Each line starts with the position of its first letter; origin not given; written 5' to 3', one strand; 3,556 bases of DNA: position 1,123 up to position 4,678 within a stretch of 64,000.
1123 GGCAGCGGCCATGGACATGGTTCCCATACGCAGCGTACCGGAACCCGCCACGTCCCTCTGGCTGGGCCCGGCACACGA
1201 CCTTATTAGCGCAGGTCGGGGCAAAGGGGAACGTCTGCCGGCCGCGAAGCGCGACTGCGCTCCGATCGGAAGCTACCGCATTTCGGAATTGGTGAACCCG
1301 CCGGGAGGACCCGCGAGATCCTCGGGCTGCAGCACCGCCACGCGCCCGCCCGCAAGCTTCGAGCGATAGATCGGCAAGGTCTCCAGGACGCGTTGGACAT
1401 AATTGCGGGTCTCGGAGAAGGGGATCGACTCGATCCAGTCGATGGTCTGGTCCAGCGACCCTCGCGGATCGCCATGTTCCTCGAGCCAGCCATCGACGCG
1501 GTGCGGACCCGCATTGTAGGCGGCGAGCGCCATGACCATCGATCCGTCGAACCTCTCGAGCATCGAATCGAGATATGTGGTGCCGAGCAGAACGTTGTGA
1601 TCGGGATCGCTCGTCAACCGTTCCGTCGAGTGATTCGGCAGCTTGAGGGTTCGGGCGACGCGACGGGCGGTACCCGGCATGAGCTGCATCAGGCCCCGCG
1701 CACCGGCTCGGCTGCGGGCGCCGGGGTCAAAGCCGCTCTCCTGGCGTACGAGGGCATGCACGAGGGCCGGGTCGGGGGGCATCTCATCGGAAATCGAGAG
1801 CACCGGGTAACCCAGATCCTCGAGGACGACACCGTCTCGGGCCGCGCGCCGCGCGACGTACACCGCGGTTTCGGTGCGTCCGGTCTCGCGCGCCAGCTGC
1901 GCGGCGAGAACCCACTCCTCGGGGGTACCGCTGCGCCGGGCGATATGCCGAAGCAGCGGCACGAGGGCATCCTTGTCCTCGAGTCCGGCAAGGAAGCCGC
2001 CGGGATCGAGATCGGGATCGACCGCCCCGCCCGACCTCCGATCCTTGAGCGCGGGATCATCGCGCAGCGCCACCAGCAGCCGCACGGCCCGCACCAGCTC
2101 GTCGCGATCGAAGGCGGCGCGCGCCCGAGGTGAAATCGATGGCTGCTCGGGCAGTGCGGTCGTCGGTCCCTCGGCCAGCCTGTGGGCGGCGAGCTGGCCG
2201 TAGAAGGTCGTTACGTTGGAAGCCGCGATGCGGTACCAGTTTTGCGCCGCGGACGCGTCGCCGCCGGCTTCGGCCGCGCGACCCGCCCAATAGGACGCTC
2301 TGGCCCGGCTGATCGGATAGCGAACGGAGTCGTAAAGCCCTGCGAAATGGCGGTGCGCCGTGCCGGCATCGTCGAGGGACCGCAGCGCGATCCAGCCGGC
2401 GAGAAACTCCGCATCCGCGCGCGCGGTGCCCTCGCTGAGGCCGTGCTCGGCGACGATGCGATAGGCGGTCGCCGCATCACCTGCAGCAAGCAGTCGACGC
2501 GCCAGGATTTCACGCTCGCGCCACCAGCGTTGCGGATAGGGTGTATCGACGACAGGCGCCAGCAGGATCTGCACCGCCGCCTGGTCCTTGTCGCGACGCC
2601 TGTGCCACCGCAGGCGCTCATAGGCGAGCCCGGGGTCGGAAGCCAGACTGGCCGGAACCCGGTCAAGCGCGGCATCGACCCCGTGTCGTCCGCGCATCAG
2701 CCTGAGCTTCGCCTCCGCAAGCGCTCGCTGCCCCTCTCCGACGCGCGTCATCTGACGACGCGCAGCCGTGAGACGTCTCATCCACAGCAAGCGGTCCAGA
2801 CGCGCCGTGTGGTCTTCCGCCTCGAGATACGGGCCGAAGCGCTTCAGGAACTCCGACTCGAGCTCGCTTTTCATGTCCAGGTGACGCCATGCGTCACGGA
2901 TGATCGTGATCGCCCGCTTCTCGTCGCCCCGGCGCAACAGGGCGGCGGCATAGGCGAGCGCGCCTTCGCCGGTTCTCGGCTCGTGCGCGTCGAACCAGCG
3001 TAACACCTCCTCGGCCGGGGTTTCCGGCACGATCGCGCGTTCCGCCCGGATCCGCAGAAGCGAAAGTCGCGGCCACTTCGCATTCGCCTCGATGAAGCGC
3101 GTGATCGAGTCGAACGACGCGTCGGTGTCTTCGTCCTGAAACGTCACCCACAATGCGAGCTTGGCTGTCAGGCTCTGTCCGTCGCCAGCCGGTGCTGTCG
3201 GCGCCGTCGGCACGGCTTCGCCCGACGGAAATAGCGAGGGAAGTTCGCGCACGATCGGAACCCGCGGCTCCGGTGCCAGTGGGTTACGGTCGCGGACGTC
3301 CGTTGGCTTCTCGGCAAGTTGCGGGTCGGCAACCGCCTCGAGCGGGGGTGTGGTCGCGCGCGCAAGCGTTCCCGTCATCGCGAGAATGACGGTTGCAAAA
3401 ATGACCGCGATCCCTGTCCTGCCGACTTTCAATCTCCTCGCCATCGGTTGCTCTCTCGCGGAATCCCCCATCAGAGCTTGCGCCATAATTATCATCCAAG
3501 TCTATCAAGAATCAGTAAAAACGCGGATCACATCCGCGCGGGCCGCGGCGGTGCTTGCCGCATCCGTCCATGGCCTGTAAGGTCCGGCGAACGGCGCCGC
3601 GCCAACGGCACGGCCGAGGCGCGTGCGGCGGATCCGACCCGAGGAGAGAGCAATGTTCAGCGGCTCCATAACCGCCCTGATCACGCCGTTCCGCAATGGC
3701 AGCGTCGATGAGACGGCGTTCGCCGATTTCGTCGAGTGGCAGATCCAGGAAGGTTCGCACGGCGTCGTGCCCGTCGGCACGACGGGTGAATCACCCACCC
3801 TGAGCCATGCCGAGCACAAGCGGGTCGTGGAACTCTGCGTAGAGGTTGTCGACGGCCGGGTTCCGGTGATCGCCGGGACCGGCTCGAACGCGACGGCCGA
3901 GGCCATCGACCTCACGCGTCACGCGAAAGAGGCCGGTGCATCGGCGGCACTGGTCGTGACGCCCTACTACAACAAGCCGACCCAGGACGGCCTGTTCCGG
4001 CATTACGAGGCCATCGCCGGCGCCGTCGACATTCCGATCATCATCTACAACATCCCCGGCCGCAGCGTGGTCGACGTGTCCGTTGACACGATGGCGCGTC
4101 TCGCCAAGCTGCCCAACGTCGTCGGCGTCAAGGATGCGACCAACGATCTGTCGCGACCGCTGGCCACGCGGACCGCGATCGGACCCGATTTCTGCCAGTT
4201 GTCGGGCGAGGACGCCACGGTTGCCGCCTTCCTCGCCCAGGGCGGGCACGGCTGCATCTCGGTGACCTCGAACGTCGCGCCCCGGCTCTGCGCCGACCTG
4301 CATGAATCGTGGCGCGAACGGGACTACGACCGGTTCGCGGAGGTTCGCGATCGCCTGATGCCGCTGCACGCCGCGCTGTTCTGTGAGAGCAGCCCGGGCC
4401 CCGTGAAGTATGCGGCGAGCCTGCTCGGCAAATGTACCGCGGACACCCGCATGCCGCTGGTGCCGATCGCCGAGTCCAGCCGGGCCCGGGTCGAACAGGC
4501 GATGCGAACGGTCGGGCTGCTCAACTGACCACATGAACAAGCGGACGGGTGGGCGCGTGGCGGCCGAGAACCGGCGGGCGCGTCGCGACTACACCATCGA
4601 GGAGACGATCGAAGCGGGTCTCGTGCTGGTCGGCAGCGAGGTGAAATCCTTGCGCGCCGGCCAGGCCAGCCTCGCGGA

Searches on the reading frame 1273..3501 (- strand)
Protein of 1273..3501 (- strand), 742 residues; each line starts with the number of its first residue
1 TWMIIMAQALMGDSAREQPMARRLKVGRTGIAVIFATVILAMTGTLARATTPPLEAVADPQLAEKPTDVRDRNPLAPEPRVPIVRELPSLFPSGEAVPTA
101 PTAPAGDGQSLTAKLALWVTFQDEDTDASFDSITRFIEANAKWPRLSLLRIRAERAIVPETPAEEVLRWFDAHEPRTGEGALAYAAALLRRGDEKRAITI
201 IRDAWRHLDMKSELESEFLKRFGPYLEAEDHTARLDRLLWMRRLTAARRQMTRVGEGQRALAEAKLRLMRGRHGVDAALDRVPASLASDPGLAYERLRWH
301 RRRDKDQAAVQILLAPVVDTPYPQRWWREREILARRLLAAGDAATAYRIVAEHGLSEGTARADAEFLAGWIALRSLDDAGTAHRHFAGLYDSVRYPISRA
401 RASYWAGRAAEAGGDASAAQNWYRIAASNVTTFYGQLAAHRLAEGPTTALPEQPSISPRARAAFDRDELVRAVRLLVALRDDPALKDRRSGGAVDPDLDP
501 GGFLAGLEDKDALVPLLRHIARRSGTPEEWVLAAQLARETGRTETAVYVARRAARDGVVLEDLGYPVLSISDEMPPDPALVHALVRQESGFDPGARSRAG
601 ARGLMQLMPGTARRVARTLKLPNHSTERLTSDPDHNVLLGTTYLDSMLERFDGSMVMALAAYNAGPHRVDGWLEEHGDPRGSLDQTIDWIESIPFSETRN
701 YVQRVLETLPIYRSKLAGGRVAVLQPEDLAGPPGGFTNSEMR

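Call 36: search_protein_families(library=pfam, proteins=[window:1273-3501:-], max_evalue=0.00001)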
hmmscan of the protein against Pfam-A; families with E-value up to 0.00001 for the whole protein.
window:1273-3501:- (742 aa): 1 family
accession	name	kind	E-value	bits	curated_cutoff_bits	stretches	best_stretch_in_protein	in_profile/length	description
PF01464.25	SLT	-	5.3e-28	97.4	21.3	1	577-678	13-110/117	Transglycosylase SLT domain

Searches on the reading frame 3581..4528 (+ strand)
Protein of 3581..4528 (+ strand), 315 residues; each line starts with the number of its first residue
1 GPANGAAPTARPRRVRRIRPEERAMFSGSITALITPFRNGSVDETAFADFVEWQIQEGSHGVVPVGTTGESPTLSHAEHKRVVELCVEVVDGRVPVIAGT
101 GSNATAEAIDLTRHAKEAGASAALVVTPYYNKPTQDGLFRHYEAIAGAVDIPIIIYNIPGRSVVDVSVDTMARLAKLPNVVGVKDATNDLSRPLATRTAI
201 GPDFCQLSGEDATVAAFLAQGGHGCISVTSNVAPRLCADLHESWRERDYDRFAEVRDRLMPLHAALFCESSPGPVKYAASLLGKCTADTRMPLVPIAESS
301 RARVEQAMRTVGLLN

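Call 36: search_protein_families(library=pfam, proteins=[window:3581-4528:+], max_evalue=0.00001)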
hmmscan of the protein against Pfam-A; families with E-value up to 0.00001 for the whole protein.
window:3581-4528:+ (315 aa): 1 family
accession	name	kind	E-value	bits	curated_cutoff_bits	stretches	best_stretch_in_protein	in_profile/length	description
PF00701.28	DHDPS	-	1.2e-91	306.9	22.1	1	26-308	2-286/289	Dihydrodipicolinate synthetase family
